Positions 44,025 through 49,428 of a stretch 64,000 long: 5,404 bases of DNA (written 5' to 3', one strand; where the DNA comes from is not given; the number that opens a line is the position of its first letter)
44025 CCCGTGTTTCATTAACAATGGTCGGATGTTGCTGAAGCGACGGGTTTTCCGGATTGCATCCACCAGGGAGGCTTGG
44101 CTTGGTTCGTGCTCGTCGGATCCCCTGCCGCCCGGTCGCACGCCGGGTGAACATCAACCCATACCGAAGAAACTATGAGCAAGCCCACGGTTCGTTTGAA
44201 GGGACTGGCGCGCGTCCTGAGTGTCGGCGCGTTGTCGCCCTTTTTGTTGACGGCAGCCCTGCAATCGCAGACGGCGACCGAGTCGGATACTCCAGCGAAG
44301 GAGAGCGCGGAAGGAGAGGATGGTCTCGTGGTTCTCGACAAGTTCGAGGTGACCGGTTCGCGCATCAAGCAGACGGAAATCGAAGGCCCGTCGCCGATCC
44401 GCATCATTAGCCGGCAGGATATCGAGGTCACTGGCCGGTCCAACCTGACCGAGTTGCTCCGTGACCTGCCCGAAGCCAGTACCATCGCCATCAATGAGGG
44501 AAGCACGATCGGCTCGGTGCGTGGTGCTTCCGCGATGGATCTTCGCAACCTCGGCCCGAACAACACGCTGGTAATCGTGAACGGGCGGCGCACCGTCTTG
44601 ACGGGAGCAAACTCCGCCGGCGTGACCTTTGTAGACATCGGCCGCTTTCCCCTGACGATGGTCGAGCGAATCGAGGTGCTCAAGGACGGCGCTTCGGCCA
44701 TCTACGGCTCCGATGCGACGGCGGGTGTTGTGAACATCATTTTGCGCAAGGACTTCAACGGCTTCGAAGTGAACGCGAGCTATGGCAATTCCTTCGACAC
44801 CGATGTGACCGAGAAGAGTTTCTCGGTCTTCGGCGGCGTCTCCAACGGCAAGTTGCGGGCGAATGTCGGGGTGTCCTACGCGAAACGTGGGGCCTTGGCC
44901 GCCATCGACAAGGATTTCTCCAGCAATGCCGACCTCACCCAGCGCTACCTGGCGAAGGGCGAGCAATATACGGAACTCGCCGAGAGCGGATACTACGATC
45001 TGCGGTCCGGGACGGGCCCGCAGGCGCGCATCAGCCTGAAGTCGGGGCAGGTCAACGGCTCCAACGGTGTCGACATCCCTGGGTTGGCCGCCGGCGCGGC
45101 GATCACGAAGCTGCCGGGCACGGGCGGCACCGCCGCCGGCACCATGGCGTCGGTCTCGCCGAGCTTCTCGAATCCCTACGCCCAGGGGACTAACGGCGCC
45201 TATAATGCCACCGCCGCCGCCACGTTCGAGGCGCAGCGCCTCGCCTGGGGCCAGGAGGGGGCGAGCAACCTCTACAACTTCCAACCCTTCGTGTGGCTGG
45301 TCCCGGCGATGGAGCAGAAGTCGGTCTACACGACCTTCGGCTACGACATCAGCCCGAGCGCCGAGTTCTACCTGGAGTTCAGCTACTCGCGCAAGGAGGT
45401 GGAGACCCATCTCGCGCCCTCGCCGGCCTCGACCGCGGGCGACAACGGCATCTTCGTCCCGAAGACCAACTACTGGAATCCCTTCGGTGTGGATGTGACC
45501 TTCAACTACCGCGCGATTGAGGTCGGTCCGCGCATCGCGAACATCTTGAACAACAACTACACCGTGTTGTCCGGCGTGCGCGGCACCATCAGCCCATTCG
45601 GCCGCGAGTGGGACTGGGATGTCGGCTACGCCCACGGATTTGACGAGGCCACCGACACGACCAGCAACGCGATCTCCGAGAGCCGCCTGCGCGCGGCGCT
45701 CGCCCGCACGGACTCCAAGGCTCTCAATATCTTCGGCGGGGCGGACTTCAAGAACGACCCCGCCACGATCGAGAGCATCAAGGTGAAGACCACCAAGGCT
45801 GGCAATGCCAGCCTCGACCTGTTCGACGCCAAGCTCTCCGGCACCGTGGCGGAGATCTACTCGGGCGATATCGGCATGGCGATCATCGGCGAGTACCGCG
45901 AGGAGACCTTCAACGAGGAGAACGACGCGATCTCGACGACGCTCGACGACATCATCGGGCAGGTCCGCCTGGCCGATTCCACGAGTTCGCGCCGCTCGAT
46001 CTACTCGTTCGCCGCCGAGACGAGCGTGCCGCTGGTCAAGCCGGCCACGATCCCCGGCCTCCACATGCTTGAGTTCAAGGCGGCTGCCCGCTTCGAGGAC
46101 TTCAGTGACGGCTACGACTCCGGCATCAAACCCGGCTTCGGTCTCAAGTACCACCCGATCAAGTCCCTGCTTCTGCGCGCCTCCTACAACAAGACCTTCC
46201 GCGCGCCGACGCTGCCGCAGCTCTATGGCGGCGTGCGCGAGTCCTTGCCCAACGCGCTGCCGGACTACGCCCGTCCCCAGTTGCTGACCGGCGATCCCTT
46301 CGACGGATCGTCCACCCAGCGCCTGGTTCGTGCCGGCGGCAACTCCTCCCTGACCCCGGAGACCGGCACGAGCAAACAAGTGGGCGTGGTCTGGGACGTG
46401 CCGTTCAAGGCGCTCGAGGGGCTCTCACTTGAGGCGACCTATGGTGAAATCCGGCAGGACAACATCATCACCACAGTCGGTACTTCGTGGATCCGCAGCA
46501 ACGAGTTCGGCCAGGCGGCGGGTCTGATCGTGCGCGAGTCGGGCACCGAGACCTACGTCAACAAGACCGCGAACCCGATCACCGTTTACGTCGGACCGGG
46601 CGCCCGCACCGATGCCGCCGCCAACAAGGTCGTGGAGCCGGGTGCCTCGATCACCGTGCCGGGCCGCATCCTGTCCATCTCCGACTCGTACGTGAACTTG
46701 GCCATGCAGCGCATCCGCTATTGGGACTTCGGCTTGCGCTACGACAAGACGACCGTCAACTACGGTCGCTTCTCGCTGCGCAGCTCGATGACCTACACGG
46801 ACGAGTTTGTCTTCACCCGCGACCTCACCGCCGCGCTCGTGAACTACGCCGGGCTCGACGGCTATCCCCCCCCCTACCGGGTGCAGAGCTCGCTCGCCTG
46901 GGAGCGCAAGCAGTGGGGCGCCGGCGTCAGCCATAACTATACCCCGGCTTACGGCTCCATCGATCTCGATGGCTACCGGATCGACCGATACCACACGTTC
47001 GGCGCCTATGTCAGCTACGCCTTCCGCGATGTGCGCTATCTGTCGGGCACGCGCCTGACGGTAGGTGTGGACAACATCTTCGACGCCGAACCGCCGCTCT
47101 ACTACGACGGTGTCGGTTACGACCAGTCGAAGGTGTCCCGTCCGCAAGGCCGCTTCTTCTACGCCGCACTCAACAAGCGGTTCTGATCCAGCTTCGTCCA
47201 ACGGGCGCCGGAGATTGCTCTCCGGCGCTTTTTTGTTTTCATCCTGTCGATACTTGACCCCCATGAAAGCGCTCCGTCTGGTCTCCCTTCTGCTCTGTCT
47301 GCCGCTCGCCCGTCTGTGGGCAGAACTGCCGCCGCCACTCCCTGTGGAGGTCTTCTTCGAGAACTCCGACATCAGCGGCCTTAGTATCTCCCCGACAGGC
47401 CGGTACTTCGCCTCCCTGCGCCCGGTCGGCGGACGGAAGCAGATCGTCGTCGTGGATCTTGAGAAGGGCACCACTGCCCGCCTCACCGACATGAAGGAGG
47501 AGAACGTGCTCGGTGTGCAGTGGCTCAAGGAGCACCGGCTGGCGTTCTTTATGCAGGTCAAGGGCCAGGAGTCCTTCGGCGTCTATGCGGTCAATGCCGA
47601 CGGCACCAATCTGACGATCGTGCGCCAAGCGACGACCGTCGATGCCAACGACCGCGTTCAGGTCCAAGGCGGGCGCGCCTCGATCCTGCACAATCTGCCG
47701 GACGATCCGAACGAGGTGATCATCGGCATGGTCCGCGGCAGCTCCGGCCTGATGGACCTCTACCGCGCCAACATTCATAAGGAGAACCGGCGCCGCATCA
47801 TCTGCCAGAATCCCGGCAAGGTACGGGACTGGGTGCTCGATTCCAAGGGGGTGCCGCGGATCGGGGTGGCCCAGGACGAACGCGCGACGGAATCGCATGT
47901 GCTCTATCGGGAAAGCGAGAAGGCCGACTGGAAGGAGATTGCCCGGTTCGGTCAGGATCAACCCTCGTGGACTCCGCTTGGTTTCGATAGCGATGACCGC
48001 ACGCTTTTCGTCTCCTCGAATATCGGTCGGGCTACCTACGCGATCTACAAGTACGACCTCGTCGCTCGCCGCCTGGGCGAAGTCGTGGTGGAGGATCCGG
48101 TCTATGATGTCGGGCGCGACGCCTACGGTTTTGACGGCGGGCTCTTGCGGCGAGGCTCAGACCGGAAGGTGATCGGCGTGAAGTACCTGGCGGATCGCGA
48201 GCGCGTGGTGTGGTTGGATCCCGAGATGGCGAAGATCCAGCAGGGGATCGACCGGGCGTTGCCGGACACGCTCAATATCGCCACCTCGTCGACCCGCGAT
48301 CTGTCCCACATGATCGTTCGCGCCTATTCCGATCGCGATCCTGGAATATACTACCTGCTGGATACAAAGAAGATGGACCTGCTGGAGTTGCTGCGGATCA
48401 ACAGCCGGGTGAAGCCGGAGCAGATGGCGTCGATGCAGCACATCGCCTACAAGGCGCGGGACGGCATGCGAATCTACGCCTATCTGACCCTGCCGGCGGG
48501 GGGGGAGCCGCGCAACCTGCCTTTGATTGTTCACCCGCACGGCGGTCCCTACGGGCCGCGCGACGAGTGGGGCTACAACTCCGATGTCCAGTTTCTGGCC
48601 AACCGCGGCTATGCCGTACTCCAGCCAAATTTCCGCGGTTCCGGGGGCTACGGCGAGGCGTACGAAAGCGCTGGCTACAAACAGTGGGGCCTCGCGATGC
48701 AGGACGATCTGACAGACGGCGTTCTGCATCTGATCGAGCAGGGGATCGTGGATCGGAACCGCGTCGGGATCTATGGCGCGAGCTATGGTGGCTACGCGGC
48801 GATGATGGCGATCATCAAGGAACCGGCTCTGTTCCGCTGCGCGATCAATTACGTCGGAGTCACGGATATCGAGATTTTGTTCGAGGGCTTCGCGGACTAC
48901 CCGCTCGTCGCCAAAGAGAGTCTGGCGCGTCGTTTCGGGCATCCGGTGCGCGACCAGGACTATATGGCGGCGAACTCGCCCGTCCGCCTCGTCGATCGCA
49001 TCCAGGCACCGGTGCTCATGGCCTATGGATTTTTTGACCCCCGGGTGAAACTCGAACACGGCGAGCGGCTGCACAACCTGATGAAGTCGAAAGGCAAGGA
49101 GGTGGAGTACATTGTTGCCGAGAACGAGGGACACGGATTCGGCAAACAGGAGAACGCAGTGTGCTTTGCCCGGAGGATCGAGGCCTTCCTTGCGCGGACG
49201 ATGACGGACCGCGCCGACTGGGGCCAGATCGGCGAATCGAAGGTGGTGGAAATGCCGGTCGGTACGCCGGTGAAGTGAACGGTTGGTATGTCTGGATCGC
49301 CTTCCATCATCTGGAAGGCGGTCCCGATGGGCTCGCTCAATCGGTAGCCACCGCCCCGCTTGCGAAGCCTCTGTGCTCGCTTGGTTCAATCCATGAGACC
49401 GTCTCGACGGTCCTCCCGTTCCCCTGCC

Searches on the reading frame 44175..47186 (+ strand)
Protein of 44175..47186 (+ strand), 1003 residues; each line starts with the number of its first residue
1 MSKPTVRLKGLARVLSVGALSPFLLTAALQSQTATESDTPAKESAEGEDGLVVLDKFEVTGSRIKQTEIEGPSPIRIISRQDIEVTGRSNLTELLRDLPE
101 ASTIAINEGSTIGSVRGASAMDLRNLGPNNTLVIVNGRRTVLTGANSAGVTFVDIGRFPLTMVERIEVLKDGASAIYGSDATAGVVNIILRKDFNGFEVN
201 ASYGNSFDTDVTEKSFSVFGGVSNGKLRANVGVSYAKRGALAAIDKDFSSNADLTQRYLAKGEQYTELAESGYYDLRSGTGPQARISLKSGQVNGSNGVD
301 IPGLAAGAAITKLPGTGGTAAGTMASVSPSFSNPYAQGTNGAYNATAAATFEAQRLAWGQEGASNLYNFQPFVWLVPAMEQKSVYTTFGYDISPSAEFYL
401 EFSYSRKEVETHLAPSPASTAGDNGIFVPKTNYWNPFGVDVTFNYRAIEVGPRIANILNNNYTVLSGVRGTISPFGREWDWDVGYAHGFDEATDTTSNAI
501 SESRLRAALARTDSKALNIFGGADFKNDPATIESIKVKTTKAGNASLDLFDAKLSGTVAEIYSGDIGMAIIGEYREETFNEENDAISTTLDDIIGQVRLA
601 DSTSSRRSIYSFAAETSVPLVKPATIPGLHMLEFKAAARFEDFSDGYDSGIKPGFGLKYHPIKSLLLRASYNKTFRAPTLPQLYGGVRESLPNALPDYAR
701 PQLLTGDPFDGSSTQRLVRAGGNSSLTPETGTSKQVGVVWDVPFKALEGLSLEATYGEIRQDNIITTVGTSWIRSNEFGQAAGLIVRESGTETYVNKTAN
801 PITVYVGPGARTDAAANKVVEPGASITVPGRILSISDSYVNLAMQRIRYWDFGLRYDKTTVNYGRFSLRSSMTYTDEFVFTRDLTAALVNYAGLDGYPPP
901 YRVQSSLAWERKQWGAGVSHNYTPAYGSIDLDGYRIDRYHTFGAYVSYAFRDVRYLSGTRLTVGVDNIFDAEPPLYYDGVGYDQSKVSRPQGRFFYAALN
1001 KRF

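Call 85: search_protein_families(library=pfam, proteins=[window:44175-47186:+], max_evalue=0.00001)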
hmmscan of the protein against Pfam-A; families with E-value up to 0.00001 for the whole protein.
window:44175-47186:+ (1003 aa): 2 families
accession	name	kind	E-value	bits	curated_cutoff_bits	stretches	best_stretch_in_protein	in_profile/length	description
PF00593.30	TonB_dep_Rec_b-barrel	-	2.3e-27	97.4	27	1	431-968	18-436/436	TonB dependent receptor-like, beta-barrel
PF07715.20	Plug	-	2.6e-19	70.1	23.9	1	70-185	4-107/107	TonB-dependent Receptor Plug Domain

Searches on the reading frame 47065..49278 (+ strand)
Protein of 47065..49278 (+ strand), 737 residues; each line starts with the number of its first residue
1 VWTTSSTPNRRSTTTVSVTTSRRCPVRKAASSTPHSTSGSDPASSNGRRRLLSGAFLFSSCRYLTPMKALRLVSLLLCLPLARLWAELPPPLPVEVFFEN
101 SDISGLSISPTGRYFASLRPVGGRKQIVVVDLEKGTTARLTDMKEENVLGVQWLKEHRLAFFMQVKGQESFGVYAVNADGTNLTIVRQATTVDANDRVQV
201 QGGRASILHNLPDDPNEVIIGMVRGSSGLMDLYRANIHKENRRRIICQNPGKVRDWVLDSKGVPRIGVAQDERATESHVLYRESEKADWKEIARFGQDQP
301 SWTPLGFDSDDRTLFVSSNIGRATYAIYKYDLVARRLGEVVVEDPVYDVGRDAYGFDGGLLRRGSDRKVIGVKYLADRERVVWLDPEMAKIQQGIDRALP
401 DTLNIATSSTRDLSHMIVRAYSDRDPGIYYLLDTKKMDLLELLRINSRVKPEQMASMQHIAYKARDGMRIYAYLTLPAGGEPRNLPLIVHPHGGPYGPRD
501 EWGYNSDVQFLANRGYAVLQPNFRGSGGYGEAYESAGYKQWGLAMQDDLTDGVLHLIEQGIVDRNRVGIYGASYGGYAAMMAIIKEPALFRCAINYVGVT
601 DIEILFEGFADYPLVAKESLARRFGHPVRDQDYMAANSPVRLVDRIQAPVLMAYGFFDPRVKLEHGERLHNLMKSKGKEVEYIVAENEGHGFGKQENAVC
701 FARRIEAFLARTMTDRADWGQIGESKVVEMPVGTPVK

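Call 6: search_protein_families(library=pfam, proteins=[window:47065-49278:+], max_evalue=0.01)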
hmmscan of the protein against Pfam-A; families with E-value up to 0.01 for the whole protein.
window:47065-49278:+ (737 aa): 10 families
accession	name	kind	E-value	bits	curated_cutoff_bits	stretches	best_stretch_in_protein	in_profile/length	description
PF00326.27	Peptidase_S9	-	1.2e-47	162.7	22.6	1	502-714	1-211/213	Prolyl oligopeptidase family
PF02129.25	Peptidase_S15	-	2e-12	47.8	23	1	466-602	1-132/262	X-Pro dipeptidyl-peptidase (S15 family)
PF01738.24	DLH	-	1e-09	38.8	21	1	501-698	22-194/217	Dienelactone hydrolase family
PF20434.5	BD-FAE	-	2.2e-08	34.3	26.8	1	477-671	6-213/215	BD-FAE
PF12697.13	Abhydrolase_6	-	1.2e-06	29.8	26.3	1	489-629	2-110/217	Alpha/beta hydrolase family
PF05448.18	AXE1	-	1.2e-06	28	21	1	452-580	51-191/321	Acetyl xylan esterase (AXE1)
PF12146.15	Hydrolase_4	-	3.6e-05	23.6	27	0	504-594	20-105/239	Serine aminopeptidase, S33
PF08386.16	Abhydrolase_4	-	0.00032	21.2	21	1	644-717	31-99/103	TAP-like protein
PF07859.19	Abhydrolase_3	-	0.0005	20.3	25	1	547-692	50-208/210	alpha/beta hydrolase fold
PF00756.26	Esterase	-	0.0014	18.9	22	1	531-593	80-143/251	Putative esterase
